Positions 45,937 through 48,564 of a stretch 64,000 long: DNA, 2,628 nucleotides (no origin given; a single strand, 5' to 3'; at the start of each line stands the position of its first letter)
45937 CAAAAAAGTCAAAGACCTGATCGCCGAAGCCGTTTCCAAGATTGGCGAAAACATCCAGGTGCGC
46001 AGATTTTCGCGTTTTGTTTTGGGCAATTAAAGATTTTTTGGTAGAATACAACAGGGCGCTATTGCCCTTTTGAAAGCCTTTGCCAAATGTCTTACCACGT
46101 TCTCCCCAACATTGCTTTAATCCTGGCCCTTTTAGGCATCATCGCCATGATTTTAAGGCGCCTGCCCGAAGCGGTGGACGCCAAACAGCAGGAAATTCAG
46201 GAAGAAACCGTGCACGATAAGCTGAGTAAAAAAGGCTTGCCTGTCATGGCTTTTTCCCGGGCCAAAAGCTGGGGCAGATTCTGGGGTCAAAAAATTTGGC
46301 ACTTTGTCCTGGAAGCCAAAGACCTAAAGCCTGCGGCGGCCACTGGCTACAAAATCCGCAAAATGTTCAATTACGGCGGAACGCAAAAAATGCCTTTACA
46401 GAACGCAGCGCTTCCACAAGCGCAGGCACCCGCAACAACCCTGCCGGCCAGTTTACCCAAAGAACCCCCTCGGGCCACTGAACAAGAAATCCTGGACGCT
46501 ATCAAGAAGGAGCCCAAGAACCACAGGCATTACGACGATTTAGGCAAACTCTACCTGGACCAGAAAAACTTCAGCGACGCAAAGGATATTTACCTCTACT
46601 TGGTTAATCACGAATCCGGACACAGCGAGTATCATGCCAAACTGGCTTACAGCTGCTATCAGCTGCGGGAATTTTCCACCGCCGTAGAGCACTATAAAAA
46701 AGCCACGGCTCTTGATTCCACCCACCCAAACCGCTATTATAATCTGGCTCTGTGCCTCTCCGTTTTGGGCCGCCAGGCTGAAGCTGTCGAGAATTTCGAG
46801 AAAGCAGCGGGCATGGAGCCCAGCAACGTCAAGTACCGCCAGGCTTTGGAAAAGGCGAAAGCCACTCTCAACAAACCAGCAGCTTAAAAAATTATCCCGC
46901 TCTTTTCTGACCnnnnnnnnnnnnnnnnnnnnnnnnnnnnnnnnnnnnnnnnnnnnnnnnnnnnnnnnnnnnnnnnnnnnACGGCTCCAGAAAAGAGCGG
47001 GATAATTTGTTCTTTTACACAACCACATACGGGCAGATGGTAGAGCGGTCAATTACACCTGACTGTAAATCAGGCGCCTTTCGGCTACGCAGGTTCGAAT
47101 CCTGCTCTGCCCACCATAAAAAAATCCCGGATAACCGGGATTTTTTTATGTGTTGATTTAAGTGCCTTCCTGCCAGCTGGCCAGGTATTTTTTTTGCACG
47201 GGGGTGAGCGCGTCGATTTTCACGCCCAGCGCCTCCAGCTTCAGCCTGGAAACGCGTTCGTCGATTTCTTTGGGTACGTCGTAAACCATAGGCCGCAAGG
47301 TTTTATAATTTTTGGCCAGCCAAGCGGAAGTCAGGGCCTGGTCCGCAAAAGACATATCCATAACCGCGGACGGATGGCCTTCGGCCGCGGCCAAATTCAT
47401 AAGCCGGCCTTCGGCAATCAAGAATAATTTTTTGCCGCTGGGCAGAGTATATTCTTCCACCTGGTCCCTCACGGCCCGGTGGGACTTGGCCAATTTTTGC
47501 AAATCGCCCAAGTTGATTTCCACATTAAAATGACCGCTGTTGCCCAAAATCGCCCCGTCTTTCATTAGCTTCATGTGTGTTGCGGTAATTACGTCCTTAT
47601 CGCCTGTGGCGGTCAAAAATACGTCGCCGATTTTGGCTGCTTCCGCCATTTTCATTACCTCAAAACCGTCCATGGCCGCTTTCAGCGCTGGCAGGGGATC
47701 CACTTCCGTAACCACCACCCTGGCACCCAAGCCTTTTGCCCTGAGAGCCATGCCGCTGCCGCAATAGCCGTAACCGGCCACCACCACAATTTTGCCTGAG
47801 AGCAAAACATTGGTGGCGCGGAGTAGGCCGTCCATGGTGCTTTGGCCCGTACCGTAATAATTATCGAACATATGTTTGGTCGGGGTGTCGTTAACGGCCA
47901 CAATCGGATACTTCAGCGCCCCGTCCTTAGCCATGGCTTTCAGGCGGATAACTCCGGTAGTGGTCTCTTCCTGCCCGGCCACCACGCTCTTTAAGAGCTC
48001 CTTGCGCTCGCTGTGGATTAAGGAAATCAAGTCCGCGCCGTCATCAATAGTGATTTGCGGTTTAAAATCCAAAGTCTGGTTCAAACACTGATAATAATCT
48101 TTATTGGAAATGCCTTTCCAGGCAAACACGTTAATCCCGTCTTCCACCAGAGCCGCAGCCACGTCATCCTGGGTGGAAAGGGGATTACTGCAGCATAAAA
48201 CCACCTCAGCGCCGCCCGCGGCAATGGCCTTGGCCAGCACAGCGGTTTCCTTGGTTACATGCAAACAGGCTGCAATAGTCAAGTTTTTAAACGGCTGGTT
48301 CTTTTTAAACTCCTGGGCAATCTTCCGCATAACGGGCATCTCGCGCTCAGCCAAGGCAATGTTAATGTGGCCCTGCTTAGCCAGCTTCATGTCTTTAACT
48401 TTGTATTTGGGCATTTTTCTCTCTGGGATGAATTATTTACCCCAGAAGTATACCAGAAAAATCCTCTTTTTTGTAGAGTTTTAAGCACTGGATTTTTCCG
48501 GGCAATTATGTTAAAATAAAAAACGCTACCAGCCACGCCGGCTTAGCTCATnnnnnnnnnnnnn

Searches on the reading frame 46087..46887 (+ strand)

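Call 87: search_protein_families(library=pfam, proteins=[window:46087-46887:+], max_evalue=0.0001)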
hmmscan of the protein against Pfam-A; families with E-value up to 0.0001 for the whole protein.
window:46087-46887:+ (266 aa): 10 families
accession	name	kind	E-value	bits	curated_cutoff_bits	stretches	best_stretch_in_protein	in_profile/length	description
PF07719.23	TPR_2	-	4.4e-13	48.7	27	0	181-212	2-33/34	Tetratricopeptide repeat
PF00515.34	TPR_1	-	8.5e-13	48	27.8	0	217-247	4-34/34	Tetratricopeptide repeat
PF13431.12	TPR_17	-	1.3e-10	41.1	24.4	0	202-234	1-33/34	Tetratricopeptide repeat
PF13414.12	TPR_11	-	4.6e-09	36.3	26.8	1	189-222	3-36/42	TPR repeat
PF13181.12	TPR_8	-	4.9e-09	36.1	25.7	0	217-247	4-34/34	Tetratricopeptide repeat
PF14559.12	TPR_19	-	4.4e-08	33.8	25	0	195-254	6-65/68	Tetratricopeptide repeat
PF13432.12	TPR_16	-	4.9e-08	33.7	32.7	0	151-214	2-65/65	Tetratricopeptide repeat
PF13428.12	TPR_14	-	5.4e-07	30.1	23.5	0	183-221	4-42/44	Tetratricopeptide repeat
PF13424.12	TPR_12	-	1.1e-06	29.1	30.1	0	185-240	8-71/77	Tetratricopeptide repeat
PF12895.13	ANAPC3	-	3.1e-05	24.6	27.2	0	163-240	6-82/82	Anaphase-promoting complex, cyclosome, subunit 3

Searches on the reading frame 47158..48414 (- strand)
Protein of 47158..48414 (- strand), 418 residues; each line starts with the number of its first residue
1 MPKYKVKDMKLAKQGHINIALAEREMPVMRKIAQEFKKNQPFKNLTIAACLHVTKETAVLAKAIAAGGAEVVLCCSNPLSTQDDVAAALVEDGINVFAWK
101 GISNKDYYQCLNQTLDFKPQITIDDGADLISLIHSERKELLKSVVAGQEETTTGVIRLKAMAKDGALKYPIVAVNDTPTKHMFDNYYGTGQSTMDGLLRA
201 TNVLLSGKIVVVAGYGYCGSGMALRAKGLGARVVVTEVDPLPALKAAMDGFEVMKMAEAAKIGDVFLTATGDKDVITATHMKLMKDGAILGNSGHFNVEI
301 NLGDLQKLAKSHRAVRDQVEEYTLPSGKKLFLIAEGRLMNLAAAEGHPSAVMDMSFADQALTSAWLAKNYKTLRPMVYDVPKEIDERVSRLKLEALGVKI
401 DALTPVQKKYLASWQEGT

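Call 87: search_protein_families(library=pfam, proteins=[window:47158-48414:-], max_evalue=0.0001)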
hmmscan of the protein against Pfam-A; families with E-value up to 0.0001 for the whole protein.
window:47158-48414:- (418 aa): 4 families
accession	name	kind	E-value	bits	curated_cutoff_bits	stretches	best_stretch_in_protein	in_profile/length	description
PF05221.23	AdoHcyase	-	6.4e-68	229.5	25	2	3-139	1-142/299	S-adenosyl-L-homocysteine hydrolase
PF00670.27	AdoHcyase_NAD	-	3.1e-57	193.7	27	1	185-345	1-161/162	S-adenosyl-L-homocysteine hydrolase, NAD binding domain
PF07991.19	KARI_N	-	2.1e-08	34.4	20.6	1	205-301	2-102/165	Acetohydroxy acid isomeroreductase, NADPH-binding domain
PF02826.25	2-Hacid_dh_C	-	7.7e-08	32.3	25.1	1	203-298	32-131/178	D-isomer specific 2-hydroxyacid dehydrogenase, NAD binding domain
